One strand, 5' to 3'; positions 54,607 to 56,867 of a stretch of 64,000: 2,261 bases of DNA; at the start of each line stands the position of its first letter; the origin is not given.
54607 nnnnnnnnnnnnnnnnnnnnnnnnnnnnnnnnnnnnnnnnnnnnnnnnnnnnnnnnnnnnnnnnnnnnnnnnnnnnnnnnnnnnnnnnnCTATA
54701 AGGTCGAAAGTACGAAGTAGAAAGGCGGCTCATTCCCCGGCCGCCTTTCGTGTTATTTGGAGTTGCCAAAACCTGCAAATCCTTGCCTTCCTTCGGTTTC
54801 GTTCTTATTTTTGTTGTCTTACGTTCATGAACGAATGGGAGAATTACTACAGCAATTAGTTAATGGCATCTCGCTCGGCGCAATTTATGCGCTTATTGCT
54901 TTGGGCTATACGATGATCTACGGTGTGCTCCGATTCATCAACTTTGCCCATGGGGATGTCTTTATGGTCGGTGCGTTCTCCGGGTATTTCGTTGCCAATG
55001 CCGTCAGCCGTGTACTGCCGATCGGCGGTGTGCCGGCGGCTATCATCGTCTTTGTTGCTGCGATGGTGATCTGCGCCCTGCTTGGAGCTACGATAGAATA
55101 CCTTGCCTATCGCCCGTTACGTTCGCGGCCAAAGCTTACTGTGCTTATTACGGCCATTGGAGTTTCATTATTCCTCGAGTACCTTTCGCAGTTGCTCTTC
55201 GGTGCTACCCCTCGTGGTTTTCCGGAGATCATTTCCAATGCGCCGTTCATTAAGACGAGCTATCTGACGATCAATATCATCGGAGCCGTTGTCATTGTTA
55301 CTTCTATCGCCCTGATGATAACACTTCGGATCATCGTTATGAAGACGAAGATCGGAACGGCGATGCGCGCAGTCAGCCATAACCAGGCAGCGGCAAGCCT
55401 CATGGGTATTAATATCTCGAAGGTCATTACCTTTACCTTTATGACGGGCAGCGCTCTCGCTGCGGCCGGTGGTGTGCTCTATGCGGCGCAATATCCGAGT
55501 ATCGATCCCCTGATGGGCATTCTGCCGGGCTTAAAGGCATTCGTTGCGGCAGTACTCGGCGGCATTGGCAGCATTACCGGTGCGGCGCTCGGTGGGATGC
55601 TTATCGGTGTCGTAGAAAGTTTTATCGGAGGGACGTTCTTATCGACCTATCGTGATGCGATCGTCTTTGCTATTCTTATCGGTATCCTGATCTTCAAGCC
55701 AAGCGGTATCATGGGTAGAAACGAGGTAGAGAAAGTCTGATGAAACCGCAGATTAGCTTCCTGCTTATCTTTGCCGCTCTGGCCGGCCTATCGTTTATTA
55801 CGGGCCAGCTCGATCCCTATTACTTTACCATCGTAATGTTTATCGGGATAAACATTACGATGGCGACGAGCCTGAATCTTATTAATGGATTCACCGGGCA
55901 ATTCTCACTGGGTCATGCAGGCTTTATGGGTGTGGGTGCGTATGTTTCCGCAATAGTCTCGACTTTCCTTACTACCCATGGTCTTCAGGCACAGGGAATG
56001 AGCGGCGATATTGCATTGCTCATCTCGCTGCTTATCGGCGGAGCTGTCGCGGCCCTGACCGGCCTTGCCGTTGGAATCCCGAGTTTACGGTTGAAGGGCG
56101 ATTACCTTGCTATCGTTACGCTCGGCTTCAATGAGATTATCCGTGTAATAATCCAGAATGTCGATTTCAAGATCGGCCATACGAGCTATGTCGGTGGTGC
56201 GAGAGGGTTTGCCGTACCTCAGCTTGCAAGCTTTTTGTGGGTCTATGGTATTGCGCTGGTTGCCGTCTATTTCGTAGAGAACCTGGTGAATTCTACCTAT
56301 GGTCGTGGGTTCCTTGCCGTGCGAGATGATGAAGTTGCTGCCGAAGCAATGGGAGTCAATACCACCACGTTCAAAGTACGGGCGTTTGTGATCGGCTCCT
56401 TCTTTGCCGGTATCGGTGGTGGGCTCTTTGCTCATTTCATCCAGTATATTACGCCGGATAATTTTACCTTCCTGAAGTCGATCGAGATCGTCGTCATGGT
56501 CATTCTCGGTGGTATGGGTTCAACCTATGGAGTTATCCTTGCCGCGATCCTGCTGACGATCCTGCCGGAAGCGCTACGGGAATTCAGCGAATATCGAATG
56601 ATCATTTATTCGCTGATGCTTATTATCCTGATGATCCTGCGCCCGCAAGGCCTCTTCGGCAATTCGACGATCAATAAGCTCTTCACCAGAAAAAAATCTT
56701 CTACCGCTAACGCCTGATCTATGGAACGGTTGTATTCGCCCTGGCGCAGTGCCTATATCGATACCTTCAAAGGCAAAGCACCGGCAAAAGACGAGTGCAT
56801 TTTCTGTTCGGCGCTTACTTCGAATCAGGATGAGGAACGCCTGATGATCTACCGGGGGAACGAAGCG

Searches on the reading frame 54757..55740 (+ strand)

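Call 40: search_protein_families(library=pfam, proteins=[window:54757-55740:+], max_evalue=0.001)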
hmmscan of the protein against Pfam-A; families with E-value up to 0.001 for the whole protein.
window:54757-55740:+ (327 aa): 1 family
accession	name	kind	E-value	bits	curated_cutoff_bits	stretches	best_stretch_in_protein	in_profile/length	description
PF02653.21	BPD_transp_2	-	1.7e-42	145.8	26.8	1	34-311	2-269/269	Branched-chain amino acid transport system / permease component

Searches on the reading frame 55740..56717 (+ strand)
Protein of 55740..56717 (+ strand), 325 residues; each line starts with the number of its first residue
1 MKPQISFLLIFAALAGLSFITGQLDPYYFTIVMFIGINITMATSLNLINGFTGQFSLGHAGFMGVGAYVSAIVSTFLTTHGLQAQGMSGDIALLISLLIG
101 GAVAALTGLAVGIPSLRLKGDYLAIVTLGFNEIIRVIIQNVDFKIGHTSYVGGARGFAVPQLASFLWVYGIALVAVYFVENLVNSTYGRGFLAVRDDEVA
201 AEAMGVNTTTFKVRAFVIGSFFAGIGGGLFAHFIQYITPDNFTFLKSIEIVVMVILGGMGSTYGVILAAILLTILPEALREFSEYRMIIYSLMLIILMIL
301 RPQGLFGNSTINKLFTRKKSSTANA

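Call 40: search_protein_families(library=pfam, proteins=[window:55740-56717:+], max_evalue=0.001)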
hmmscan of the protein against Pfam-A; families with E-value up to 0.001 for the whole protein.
window:55740-56717:+ (325 aa): 1 family
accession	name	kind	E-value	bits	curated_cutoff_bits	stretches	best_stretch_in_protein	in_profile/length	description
PF02653.21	BPD_transp_2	-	2.5e-43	148.6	26.8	1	29-297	3-268/269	Branched-chain amino acid transport system / permease component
